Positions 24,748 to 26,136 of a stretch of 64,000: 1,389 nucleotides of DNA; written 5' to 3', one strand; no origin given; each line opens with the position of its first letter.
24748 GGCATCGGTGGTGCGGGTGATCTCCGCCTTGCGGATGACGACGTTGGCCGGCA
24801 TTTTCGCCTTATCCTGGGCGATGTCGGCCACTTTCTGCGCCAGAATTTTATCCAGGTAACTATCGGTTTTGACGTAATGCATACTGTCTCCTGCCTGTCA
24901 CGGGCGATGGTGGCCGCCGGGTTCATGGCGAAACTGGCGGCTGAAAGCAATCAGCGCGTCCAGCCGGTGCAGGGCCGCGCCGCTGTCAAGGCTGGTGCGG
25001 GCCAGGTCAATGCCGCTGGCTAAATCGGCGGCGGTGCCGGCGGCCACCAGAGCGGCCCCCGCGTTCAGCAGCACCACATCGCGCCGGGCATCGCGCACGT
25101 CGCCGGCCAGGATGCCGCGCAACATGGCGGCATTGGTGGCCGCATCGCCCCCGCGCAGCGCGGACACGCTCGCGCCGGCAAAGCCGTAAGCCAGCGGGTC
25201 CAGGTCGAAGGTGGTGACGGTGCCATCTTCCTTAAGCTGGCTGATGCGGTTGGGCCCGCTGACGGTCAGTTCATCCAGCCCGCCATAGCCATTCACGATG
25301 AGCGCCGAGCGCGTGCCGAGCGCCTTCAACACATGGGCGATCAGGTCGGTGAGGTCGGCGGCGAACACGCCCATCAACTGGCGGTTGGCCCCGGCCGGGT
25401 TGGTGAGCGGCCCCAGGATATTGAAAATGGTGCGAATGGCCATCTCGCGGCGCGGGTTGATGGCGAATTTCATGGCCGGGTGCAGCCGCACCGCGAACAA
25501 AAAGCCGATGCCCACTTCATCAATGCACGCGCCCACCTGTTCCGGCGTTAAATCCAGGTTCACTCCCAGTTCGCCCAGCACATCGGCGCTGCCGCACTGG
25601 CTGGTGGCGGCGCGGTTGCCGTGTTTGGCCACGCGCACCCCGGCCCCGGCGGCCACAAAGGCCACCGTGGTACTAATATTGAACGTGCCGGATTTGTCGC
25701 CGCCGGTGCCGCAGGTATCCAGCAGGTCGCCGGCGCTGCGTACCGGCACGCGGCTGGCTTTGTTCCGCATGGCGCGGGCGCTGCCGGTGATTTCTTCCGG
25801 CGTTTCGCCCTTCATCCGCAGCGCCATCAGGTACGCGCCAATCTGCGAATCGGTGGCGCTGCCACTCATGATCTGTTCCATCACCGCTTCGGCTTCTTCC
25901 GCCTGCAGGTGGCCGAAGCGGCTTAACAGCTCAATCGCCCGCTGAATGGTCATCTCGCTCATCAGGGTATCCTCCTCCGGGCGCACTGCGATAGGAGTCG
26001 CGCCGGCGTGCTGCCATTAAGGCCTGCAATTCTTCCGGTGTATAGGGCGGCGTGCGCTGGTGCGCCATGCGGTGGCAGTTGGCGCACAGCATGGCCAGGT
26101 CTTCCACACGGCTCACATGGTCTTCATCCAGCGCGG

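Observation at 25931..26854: HNH nuclease with an unknown N-terminal domain embedded in the trp operon, overlapping the trpD start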

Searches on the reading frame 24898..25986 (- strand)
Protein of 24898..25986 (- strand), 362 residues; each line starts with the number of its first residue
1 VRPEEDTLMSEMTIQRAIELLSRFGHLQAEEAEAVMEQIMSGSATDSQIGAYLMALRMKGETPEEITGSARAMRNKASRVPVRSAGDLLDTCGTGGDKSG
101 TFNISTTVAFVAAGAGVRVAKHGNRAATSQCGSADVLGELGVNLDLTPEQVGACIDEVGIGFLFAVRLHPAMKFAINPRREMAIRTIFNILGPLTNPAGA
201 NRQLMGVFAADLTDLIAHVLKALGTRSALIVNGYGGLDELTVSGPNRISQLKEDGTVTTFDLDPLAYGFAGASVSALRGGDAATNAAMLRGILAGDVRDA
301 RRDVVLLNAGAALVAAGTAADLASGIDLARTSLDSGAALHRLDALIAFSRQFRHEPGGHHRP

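Call 3: search_protein_families(library=pfam, proteins=[window:24898-25986:-], max_evalue=0.1)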
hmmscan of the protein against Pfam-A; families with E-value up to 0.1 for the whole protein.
window:24898-25986:- (362 aa): 2 families
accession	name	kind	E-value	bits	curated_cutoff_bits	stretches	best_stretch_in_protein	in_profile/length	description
PF00591.27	Glycos_transf_3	-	3.3e-88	296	27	1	87-339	3-253/253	Glycosyl transferase family, a/b domain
PF02885.22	Glycos_trans_3N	-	1.5e-24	86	26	1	17-77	3-63/63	Glycosyl transferase family, helical bundle domain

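Call 33: find_related_loci(query=window:24898-25962:-, collection=metagenome_contigs, flank=6000)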
Query window:24898-25962:- (354 aa) in metagenome_contigs; peptide patterns used: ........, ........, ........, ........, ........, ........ (x = any residue, [..] = any of these).
600 stretches matched a pattern (row limit reached: there are more); 300 encode a relative of the query (tblastn E <= 1e-3); the best 80 are kept; 80 distinct loci.
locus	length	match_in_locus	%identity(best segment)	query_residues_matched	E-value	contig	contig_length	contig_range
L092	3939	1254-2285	76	1-344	0e+0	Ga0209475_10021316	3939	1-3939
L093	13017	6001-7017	77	4-342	9e-175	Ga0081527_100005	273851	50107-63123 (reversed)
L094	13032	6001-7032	74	4-347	1e-173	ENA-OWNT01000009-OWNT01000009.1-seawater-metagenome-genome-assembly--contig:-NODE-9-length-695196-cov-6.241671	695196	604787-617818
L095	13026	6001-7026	76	4-344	2e-175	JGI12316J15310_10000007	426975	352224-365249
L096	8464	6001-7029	76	1-344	7e-168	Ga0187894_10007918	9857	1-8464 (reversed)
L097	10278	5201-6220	75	3-342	1e-167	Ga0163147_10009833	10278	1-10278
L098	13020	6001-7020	75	3-342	3e-167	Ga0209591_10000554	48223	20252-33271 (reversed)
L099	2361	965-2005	73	3-348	1e-178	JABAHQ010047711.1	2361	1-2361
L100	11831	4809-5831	77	4-344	1e-166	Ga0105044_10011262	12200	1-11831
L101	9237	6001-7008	74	6-342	9e-164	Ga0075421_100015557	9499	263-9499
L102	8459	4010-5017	74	6-342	8e-164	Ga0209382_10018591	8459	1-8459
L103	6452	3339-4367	76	3-345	3e-164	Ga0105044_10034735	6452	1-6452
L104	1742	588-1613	72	2-344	6e-178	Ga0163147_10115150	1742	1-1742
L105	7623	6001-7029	76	3-345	2e-163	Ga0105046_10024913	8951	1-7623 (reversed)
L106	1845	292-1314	70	4-344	2e-173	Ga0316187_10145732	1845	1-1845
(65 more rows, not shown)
